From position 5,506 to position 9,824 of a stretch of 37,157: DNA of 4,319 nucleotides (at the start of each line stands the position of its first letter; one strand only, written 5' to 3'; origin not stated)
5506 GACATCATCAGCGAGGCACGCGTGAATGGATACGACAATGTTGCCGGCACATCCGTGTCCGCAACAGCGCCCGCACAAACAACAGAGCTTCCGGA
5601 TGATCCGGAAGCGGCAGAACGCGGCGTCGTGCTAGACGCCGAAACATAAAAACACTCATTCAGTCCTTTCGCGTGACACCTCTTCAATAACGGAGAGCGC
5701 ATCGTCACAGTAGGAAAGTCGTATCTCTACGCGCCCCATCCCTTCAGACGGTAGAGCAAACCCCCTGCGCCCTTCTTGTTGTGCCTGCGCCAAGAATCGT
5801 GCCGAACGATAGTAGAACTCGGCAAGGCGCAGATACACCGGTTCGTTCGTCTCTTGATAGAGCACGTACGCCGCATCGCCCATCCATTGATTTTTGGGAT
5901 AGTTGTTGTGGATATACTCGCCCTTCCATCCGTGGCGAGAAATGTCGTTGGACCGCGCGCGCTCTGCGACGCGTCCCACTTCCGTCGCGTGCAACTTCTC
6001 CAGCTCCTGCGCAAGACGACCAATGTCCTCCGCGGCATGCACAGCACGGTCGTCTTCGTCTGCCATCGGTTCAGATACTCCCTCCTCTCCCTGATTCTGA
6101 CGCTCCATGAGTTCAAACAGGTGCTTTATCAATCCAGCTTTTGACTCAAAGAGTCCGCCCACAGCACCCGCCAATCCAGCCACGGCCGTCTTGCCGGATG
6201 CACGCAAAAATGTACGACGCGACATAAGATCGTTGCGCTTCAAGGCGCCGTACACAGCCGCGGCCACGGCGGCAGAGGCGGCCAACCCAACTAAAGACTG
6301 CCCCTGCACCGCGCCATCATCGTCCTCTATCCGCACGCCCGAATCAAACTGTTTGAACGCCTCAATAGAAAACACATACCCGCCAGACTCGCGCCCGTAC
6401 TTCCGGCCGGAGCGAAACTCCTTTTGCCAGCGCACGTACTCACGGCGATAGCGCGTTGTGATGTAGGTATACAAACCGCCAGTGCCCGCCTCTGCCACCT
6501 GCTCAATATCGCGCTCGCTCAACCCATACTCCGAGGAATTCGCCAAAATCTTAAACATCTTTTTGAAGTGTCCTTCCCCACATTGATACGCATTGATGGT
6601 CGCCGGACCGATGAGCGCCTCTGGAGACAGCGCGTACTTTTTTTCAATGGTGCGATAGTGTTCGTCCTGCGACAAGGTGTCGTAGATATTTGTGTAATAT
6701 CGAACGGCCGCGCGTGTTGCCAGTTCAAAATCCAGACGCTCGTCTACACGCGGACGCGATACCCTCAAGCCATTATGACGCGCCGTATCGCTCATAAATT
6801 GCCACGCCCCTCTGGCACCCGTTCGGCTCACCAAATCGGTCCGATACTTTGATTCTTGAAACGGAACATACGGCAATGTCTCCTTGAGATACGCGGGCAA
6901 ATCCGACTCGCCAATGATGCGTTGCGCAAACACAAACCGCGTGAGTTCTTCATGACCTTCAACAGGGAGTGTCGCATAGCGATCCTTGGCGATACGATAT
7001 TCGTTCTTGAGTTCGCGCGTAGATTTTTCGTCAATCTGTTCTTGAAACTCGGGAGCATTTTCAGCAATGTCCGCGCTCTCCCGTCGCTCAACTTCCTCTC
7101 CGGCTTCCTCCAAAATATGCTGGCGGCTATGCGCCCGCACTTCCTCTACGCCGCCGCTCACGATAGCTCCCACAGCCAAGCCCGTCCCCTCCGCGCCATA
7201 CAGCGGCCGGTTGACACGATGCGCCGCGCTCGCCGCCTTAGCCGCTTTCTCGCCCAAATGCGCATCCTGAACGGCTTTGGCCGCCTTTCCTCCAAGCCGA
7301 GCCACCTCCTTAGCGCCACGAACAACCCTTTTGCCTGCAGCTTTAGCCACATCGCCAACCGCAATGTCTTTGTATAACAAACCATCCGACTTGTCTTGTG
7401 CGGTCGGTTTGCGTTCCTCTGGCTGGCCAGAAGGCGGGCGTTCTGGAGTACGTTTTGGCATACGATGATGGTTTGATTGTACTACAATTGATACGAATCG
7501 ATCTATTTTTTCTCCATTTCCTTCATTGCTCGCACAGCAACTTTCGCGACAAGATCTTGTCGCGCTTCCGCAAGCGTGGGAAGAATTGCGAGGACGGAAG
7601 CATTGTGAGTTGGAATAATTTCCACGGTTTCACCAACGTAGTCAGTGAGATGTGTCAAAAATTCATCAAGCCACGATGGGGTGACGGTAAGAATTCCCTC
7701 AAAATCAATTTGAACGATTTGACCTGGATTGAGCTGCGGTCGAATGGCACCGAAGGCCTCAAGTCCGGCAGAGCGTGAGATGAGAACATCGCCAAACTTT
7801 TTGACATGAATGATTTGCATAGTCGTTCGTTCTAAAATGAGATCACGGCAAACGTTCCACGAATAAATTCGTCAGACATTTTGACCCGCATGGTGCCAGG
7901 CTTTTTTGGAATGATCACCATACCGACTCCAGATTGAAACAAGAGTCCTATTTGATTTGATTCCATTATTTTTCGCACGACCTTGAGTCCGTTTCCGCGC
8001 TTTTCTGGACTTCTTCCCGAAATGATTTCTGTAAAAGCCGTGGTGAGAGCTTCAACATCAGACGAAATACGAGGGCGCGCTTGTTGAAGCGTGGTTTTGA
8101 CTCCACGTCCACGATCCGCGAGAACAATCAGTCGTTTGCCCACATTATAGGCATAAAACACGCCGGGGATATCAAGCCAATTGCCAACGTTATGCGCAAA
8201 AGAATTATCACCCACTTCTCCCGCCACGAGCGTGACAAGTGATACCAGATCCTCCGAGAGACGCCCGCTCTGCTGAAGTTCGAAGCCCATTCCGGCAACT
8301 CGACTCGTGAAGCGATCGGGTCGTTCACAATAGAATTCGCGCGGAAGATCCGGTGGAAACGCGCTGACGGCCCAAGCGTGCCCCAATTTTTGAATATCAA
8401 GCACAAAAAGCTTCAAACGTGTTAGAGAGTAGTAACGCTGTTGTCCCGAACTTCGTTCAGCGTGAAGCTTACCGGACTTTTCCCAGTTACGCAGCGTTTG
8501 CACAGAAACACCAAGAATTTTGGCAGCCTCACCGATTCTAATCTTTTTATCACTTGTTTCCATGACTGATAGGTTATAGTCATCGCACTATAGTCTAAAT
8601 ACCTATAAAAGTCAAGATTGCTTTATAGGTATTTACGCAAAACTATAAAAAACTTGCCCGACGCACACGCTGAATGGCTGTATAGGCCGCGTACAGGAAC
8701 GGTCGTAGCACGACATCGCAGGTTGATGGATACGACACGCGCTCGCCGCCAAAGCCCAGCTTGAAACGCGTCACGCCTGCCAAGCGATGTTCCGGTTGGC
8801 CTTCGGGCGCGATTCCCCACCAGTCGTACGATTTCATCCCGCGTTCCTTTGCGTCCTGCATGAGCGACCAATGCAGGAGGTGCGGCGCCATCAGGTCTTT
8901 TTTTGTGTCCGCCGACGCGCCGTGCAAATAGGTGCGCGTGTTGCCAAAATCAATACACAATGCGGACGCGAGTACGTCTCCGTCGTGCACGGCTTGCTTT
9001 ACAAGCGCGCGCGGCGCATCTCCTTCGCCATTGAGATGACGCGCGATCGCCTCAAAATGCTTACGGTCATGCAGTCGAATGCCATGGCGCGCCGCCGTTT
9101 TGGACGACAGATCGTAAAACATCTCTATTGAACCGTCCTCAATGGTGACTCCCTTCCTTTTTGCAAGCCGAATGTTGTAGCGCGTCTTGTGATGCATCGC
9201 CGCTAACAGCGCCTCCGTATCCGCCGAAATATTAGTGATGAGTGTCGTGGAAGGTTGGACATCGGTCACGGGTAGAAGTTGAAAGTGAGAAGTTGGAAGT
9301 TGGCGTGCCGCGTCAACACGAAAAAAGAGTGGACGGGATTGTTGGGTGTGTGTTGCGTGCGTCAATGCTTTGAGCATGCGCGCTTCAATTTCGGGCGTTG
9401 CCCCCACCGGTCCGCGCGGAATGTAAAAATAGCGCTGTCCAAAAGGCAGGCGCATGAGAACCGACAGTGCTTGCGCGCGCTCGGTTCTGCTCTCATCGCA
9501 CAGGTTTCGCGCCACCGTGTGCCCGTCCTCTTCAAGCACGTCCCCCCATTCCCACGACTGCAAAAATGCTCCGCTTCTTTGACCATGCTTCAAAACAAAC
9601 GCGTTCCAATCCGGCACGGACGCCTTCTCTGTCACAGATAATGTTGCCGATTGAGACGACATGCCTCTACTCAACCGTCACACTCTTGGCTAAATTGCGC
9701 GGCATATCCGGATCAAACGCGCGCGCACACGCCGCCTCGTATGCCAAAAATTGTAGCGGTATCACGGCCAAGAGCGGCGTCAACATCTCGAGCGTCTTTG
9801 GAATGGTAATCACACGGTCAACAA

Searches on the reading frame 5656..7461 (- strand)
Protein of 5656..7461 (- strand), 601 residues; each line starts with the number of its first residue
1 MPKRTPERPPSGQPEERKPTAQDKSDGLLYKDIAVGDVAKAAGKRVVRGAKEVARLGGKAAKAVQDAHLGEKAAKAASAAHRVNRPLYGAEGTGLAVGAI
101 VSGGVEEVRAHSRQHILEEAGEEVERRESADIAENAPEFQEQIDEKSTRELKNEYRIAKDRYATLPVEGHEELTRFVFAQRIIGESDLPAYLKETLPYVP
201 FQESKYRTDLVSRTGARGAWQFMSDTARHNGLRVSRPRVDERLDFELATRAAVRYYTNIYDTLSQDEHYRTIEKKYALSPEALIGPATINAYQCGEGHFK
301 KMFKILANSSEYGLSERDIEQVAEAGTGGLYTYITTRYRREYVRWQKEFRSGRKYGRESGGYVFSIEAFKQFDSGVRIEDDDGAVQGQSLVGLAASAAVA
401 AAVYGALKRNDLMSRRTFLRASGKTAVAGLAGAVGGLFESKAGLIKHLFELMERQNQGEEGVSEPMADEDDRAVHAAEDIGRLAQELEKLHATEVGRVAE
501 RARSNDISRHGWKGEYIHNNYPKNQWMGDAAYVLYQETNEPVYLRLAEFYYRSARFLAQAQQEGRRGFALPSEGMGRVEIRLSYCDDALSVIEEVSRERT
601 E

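Call 10: search_protein_families(library=ncbifam, proteins=[window:5656-7461:-])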
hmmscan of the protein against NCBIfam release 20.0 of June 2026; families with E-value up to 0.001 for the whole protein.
window:5656-7461:- (601 aa): 1 family
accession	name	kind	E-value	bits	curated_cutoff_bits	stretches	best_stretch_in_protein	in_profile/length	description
NF008050.0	PRK10783.1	equivalog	0.00073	18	508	0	196-265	121-189/457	murein transglycosylase D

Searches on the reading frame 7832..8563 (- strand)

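Call 10: search_protein_families(library=ncbifam, proteins=[window:7832-8563:-])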
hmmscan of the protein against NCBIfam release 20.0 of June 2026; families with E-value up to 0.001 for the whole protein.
window:7832-8563:- (243 aa): 5 families
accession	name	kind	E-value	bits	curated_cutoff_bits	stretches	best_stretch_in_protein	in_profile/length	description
NF047375.1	HeatShock_HspR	equivalog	2.2e-07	30.8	105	1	10-61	6-56/92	heat shock protein transcriptional repressor HspR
NF033518.0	transpos_IS607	equivalog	2.3e-05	24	110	1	12-52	2-42/187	IS607 family transposase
TIGR01764.1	excise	domain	5.6e-05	23.4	28.8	1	8-43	2-36/49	excisionase family DNA-binding protein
NF010259.0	PRK13705.1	equivalog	0.00016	20.8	725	1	6-35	38-67/388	plasmid-partitioning protein SopA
TIGR01950.1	SoxR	equivalog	0.00021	21.1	116.9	1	8-51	2-45/142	redox-sensitive transcriptional activator SoxR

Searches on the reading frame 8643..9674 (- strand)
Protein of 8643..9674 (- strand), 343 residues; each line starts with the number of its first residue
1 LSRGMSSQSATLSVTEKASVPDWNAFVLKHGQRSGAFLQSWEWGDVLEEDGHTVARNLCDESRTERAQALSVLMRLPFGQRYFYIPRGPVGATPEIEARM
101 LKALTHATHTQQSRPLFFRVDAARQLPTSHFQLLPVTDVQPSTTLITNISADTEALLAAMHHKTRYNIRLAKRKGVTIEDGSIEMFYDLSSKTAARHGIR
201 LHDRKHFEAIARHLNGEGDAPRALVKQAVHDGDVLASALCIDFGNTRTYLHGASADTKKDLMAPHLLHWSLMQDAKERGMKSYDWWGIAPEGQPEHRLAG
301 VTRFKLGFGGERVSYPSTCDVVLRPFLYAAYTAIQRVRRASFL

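Call 10: search_protein_families(library=ncbifam, proteins=[window:8643-9674:-])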
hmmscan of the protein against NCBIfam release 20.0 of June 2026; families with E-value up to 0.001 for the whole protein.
window:8643-9674:- (343 aa): 2 families
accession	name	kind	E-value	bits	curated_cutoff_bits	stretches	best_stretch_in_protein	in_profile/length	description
TIGR03019.1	pepcterm_femAB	equivalog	1e-15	57.7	260.35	1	22-285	2-258/330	FemAB family XrtA/PEP-CTERM system-associated protein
NF047883.1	UAcmpLyAlTFemX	equivalog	4.8e-14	52.4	500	1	139-295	144-302/337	UDP-N-acetylmuramoylpentapeptide-lysine N(6)-alanyltransferase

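Call 46: find_homologous_proteins(query=window:8643-9674:-, max_evalue=1e-60)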
Query window:8643-9674:- (343 aa): 163 proteins with E <= 1e-60 among 5514 candidates; the best 120 are listed.
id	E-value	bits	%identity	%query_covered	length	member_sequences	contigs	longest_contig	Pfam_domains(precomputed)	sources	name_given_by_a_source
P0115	7.9e-206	701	100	89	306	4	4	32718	PF13480.14,PF02388.23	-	-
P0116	5.4e-143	494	66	95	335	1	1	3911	PF13480.14,PF02388.23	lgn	-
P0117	3.9e-139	482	64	97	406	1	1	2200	PF13480.14,PF02388.23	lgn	-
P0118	2.1e-137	476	64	94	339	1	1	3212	PF13480.14,PF02388.23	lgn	-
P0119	3.5e-116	406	63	85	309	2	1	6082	PF13480.14,PF02388.23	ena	-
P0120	7.6e-108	379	51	97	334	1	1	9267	PF13480.14,PF02388.23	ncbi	-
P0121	1.4e-103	365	53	94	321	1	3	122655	PF13480.14,PF02388.23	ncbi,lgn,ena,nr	ncbi:MAG TPA: peptidoglycan bridge formation glycyltransferase FemA/FemB family protein [Patescibact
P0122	1.4e-103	365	52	92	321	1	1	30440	PF13480.14,PF02388.23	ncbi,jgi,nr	ncbi:peptidoglycan bridge formation glycyltransferase FemA/FemB family protein [Candidatus Uhrbacter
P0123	6.1e-103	363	55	92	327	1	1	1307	PF13480.14,PF02388.23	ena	-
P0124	3.2e-102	360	53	94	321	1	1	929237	PF13480.14,PF02388.23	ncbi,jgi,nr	ncbi:peptidoglycan bridge formation glycyltransferase FemA/FemB family protein [Candidatus Uhrbacter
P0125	3.4e-102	360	52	95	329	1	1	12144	PF13480.14,PF02388.23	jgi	jgi:lipid II:glycine glycyltransferase (peptidoglycan interpeptide bridge formation enzyme)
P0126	3.0e-101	357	54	95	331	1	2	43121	PF13480.14,PF02388.23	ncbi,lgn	-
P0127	4.1e-101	357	51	96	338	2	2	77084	PF13480.14,PF02388.23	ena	-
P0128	2.2e-97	344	52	94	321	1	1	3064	PF13480.14,PF02388.23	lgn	-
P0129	1.2e-95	339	53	88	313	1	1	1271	PF13480.14,PF02388.23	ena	-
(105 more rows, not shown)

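Call 47: find_encoding_contigs(protein=P0116, flank=3000, max_places=3)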
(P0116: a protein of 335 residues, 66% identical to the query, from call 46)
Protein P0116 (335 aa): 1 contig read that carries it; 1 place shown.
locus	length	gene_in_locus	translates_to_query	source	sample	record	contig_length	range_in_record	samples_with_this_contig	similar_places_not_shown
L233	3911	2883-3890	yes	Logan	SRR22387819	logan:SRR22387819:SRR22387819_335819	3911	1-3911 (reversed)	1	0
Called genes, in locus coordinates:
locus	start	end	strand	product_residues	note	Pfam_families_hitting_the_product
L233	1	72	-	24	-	?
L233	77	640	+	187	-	PF01330:RuvA_N, PF00633:HHH (faint), PF01367:5_3_exonuc (faint), PF14520:HHH_5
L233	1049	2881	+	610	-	PF13522:GATase_6, PF13537:GATase_7, PF01380:SIS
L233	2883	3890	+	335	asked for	PF02388:FemAB, PF13480:Acetyltransf_6, PF02388:FemAB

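Call 48: find_encoding_contigs(protein=P0117, flank=3000, max_places=3)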
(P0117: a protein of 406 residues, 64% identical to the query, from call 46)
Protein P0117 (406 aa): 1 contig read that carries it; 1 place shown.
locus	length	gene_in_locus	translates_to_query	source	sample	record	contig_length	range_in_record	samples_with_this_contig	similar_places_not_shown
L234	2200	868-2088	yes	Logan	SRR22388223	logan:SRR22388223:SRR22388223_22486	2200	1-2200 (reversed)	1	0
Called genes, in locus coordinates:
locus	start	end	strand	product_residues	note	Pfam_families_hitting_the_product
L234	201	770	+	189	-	PF01330:RuvA_N, PF14520:HHH_5, PF00633:HHH (faint), PF01367:5_3_exonuc (faint)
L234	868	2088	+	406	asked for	PF02388:FemAB, PF13480:Acetyltransf_6 (weak), PF02388:FemAB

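Call 49: find_encoding_contigs(protein=P0118, flank=3000, max_places=3)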
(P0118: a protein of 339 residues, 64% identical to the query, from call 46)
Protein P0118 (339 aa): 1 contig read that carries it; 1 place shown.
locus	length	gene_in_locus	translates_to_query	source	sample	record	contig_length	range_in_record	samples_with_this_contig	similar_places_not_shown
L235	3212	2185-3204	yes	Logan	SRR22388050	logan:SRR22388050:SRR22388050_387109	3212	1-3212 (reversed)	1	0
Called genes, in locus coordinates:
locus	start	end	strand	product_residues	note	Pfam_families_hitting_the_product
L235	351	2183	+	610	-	PF13522:GATase_6, PF13537:GATase_7, PF01380:SIS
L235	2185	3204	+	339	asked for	PF02388:FemAB, PF13480:Acetyltransf_6, PF02388:FemAB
